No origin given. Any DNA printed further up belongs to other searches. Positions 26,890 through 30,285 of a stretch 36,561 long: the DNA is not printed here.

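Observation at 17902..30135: Seven-gene ABC operon with two permease pairs, one giant CBM-SBP, an NHL-TPR-Yip1 membrane protein and a 1004-aa secreted protein, but no ATPase or regulator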

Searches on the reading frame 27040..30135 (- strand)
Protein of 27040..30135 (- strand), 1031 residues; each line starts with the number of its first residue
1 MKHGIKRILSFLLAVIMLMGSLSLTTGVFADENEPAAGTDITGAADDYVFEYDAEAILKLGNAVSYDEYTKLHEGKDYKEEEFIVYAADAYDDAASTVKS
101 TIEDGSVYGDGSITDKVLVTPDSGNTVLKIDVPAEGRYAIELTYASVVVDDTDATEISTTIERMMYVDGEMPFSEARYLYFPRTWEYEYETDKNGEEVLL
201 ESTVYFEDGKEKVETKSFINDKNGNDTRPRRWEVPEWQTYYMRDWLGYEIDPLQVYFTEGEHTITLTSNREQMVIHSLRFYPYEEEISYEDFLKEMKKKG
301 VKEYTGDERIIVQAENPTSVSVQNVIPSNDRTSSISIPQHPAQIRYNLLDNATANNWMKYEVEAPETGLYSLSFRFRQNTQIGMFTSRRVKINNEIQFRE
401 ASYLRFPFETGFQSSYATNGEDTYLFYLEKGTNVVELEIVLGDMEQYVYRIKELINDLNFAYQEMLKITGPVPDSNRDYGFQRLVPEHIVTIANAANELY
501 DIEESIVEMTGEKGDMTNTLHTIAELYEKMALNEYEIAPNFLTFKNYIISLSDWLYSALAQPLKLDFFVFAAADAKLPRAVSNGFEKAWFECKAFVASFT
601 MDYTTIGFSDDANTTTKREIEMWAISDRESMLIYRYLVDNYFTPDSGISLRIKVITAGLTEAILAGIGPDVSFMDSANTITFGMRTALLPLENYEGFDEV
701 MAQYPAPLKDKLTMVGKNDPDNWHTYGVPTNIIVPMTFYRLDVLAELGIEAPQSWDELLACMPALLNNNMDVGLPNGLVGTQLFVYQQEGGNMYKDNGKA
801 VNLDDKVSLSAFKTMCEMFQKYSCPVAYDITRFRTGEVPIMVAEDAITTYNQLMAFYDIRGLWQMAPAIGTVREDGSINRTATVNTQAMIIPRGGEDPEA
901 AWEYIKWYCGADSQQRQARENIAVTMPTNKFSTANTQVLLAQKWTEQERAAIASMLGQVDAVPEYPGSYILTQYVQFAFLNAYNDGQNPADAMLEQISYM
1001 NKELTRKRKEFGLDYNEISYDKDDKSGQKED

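Call 3: search_protein_families(library=pfam, proteins=[window:27040-30135:-], max_evalue=0.01)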
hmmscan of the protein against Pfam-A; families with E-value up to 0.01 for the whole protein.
window:27040-30135:- (1031 aa): 2 families
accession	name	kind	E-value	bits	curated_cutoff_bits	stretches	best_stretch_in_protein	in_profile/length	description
PF13416.11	SBP_bac_8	-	6.2e-16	59.4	27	1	659-930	28-263/279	Bacterial extracellular solute-binding protein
PF01547.30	SBP_bac_1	-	8.2e-15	56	26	1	648-914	24-306/307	Bacterial extracellular solute-binding protein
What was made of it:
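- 27040..30135 (-): Secreted 1031-aa binding protein. Its predicted parts are a signal peptide, a disordered acidic linker, two beta-sandwiches (residues 80-440), a helical bundle (442-560) and a MalE-like solute-binding domain (560-1010). Pfam call 3.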

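Call 7: search_protein_families(library=ncbifam, proteins=[window:27040-30135:-], max_evalue=0.001)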
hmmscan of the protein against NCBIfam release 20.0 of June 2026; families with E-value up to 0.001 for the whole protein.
window:27040-30135:- (1031 aa): 0 families

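Call 13: search_solved_structures(query=window:27040-30135:-, max_evalue=1)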
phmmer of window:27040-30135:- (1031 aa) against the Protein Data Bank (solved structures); distinct sequences matched with E-value up to 1: 11.
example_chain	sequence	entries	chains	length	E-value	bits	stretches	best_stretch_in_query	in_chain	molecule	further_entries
9xf5_A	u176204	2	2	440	1.5e-09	39.7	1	619-940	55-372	ABC transporter substrate-binding protein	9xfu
5ysb_A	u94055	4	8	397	7.8e-08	34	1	610-772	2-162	Lin1841 protein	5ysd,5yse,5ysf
3jzj_A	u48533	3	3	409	0.00039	21.8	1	722-928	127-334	Acarbose/maltose binding protein GacH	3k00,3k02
3k01_A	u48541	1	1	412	0.00039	21.8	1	722-928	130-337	Acarbose/maltose binding protein GacH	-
8vqk_A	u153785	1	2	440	0.0031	18.8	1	716-857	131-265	Putative ABC transporter periplasmic-binding protein YcjN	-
7v09_A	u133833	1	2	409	0.023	15.9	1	718-842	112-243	Multiple sugar transport system periplasmic sugar-binding protein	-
7nbz_A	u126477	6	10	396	0.05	14.8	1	735-815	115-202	Sulfoquinovosyl binding protein | Sulfoquinovosyl glycerol-binding protein SmoF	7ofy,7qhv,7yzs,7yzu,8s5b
5u2p_A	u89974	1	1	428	0.28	12.3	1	718-784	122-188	Sugar ABC transporter substrate-binding protein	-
3uor_A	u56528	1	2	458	0.34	12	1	664-766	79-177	ABC transporter sugar binding protein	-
3vxb_A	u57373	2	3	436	0.39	11.8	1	722-843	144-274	Putative sugar-binding lipoprotein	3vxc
7ehp_A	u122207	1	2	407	0.56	11.3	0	708-760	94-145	chitin oligosaccahride binding protein NagB1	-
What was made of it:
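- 27040..30135 (-): By sequence, 9xf5 gives E=1.5e-9 (call 13).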

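Call 26: find_homologous_proteins(query=window:27040-30135:-, max_evalue=0.00001)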
Query window:27040-30135:- (1031 aa): 106 proteins with E <= 0.00001 among 8000 candidates.
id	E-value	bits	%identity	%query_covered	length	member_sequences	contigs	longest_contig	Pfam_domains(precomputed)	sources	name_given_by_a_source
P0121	0.0e+0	2359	100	100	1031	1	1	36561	PF13416.12,PF01547.31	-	-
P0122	0.0e+0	1540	65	100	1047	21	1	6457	PF01547.31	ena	-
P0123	0.0e+0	1487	63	100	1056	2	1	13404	-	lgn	-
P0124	0.0e+0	1481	62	99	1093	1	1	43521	-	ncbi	-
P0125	0.0e+0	1471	62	100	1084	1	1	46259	PF01547.31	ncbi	-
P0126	0.0e+0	1433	61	98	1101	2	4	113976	PF01547.31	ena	-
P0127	0.0e+0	1381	59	98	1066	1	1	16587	PF13416.12,PF01547.31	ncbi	-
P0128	0.0e+0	1381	59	98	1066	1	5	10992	PF13416.12,PF01547.31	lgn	-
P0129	0.0e+0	1375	59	98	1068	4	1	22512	PF01547.31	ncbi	-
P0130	0.0e+0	1366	59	98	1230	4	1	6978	PF13416.12,PF01547.31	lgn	-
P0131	0.0e+0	1357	62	90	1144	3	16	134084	-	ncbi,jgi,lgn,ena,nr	ncbi:MAG: extracellular solute-binding protein [Ruminococcaceae bacterium]|nr:extracellular solute-b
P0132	0.0e+0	1357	58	100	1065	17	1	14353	PF01547.31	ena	-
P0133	0.0e+0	1356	59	99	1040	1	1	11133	-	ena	-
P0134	0.0e+0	1355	60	99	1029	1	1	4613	PF13416.12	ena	-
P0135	0.0e+0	1346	59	98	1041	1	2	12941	-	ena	-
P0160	1.3e-269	916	46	99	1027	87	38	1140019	PF01547.31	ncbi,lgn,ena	-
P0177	1.3e-194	667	36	100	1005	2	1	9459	PF13416.12,PF16990.12,PF01547.31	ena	-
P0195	1.1e-127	446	29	98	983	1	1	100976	PF13416.12,PF01547.31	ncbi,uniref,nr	ncbi:extracellular solute-binding protein [Paenibacillus sp. LHD-117]|uniref:extracellular solute-bi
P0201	9.4e-116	406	30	88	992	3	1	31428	PF13416.12,PF01547.31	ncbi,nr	ncbi:MAG: extracellular solute-binding protein [Bacilli bacterium]|nr:extracellular solute-binding p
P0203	2.8e-113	398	28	98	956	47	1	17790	PF13416.12,PF25275.2,PF01547.31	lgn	-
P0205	6.5e-99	350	27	98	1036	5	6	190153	PF13416.12,PF01547.31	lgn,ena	-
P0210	6.9e-96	340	28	92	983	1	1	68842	PF13416.12,PF01547.31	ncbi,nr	ncbi:MAG: extracellular solute-binding protein [Ruminiclostridium sp.]|nr:extracellular solute-bindi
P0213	9.9e-94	333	27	86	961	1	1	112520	PF13416.12,PF01547.31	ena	-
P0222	1.0e-70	257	25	98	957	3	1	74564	PF13416.12,PF01547.31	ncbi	-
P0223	1.0e-65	241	25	88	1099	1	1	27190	PF13416.12,PF25275.2,PF01547.31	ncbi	-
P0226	4.0e-36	143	24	77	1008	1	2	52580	PF13416.12,PF01547.31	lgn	-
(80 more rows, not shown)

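Call 27: find_encoding_contigs(protein=P0195, flank=10000, max_places=1)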
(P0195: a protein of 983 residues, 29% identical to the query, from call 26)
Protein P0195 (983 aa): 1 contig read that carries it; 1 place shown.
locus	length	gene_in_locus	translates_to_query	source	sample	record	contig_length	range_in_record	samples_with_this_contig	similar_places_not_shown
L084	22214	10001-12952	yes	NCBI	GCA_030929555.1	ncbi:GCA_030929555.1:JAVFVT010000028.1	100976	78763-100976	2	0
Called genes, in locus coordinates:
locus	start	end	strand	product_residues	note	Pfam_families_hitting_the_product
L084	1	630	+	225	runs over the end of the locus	PF12706:Lactamase_B_2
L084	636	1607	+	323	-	PF00149:Metallophos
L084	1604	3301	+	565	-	PF13320:GH123_cat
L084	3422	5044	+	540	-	PF13320:GH123_cat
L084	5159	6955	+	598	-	PF02743:dCache_1, PF06580:His_kinase, PF02518:HATPase_c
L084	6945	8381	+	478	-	PF00072:Response_reg, PF12833:HTH_18, PF00165:HTH_AraC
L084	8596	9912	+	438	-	PF01547:SBP_bac_1, PF13416:SBP_bac_8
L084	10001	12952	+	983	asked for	PF01547:SBP_bac_1, PF13416:SBP_bac_8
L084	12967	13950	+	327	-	PF00528:BPD_transp_1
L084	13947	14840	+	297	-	PF00528:BPD_transp_1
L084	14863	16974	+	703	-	PF01436:NHL (weak), PF04893:Yip1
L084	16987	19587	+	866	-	PF18952:DUF5696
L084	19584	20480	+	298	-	PF00528:BPD_transp_1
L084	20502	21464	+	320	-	PF00528:BPD_transp_1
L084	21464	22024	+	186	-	PF01120:Alpha_L_fucos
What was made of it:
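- GH123 x2, a fucosidase and a two-component system (call 27).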

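Call 28: find_encoding_contigs(protein=P0210, flank=10000, max_places=1)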
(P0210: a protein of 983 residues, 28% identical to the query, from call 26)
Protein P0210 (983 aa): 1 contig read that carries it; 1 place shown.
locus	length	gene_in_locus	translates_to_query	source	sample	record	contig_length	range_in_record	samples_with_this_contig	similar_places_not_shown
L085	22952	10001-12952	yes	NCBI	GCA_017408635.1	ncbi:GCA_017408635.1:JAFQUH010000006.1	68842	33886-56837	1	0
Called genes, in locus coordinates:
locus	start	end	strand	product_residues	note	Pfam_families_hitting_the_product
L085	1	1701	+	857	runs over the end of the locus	PF02465:FliD_N, PF07195:FliD_C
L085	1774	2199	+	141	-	PF02561:FliS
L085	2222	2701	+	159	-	-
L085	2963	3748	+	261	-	PF07963:N_methyl, PF16426:DUF5023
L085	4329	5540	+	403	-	-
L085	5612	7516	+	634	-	PF00005:ABC_tran, PF13555:AAA_29 (faint), PF24389:ORC-CDC6-like (faint), PF00004:AAA (faint), PF00931:NB-ARC (faint), PF12848:ABC_tran_Xtn, PF00005:ABC_tran, PF16326:ABC_tran_CTD, +2 more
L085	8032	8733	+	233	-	PF00005:ABC_tran, PF13304:AAA_21 (faint)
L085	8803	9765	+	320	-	PF00005:ABC_tran, PF02463:SMC_N (weak), PF13304:AAA_21 (faint), PF04014:MazE_antitoxin (faint)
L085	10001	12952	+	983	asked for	PF01547:SBP_bac_1, PF13416:SBP_bac_8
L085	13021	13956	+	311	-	-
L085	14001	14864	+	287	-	PF00528:BPD_transp_1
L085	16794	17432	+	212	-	PF04893:Yip1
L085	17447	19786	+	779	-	PF18952:DUF5696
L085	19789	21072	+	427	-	PF00528:BPD_transp_1 (weak)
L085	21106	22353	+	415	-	PF00528:BPD_transp_1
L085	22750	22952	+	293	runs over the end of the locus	PF02742:Fe_dep_repr_C (faint)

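Call 46: find_encoding_contigs(protein=P0160, flank=10000, max_places=1)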
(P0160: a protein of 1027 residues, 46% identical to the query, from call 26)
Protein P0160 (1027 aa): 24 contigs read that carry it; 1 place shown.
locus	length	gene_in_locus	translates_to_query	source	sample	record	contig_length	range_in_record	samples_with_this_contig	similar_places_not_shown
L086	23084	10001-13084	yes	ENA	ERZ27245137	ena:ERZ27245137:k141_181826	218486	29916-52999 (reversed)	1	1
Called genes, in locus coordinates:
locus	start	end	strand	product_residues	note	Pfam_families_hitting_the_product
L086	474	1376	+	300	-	PF13306:LRR_5, PF13855:LRR_8 (faint), PF13306:LRR_5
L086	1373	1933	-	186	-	PF01520:Amidase_3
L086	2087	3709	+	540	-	PF04542:Sigma70_r2 (faint), PF08281:Sigma70_r4_2, PF04545:Sigma70_r4 (faint)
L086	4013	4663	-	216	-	PF00596:Aldolase_II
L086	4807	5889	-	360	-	PF01008:IF-2B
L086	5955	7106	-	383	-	PF01168:Ala_racemase_N, PF00842:Ala_racemase_C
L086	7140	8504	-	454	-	PF05167:DUF711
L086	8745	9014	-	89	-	PF01842:ACT (weak), PF13740:ACT_6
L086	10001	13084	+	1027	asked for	PF01547:SBP_bac_1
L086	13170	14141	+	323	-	PF00528:BPD_transp_1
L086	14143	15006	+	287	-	PF00528:BPD_transp_1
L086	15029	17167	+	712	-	PF06739:SBBP (faint), PF17170:DUF5128 (faint), PF01436:NHL (faint), PF04893:Yip1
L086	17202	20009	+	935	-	PF18952:DUF5696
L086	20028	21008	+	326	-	PF00528:BPD_transp_1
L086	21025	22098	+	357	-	PF00528:BPD_transp_1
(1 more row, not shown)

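Call 47: find_encoding_contigs(protein=P0222, flank=10000, max_places=1)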
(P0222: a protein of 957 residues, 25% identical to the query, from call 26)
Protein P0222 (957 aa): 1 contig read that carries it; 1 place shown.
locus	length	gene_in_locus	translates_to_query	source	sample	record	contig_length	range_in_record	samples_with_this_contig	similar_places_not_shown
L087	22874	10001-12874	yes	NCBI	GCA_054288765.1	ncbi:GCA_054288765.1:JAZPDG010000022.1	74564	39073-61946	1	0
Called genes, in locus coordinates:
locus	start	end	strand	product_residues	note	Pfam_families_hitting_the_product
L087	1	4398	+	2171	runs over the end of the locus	PF09479:Flg_new (weak)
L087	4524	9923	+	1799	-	PF00722:Glyco_hydro_16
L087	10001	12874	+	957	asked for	PF01547:SBP_bac_1, PF13416:SBP_bac_8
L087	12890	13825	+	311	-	PF00528:BPD_transp_1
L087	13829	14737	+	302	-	PF00528:BPD_transp_1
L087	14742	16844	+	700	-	PF01436:NHL (faint), PF14559:TPR_19 (weak), PF04893:Yip1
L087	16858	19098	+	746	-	PF18952:DUF5696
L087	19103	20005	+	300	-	PF00528:BPD_transp_1 (weak)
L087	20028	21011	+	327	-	PF00528:BPD_transp_1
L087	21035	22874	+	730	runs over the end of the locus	PF16875:Glyco_hydro_36N, PF02065:Melibiase, PF16874:Glyco_hydro_36C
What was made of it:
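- GH16 and GH36 (call 47).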

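Call 48: find_encoding_contigs(protein=P0201, flank=10000, max_places=1)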
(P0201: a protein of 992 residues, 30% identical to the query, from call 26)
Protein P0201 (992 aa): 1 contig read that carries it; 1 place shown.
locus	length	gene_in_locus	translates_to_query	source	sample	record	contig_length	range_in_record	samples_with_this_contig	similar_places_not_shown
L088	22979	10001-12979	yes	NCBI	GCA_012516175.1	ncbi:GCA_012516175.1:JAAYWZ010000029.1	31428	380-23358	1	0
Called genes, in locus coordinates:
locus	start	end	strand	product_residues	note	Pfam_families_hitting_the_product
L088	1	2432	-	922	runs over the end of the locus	PF06439:3keto-disac_hyd, PF19763:DUF6250 (weak), PF03009:GDPD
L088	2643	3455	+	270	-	PF01418:HTH_6, PF13580:SIS_2 (faint), PF01380:SIS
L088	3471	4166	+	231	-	PF04131:NanE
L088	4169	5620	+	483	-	-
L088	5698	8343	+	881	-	PF16403:Bact_surface_Ig-like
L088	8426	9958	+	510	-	PF09992:NAGPA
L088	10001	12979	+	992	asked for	PF01547:SBP_bac_1, PF13416:SBP_bac_8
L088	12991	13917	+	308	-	PF00528:BPD_transp_1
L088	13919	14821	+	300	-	PF00528:BPD_transp_1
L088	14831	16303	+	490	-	PF01436:NHL (faint)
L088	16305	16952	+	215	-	PF04893:Yip1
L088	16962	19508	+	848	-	PF18952:DUF5696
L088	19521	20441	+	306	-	PF00528:BPD_transp_1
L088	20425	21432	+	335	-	PF00528:BPD_transp_1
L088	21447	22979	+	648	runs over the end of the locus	PF02638:GHL10, PF13200:DUF4015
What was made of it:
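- NAGPA, NanE and GHL10 (call 48).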
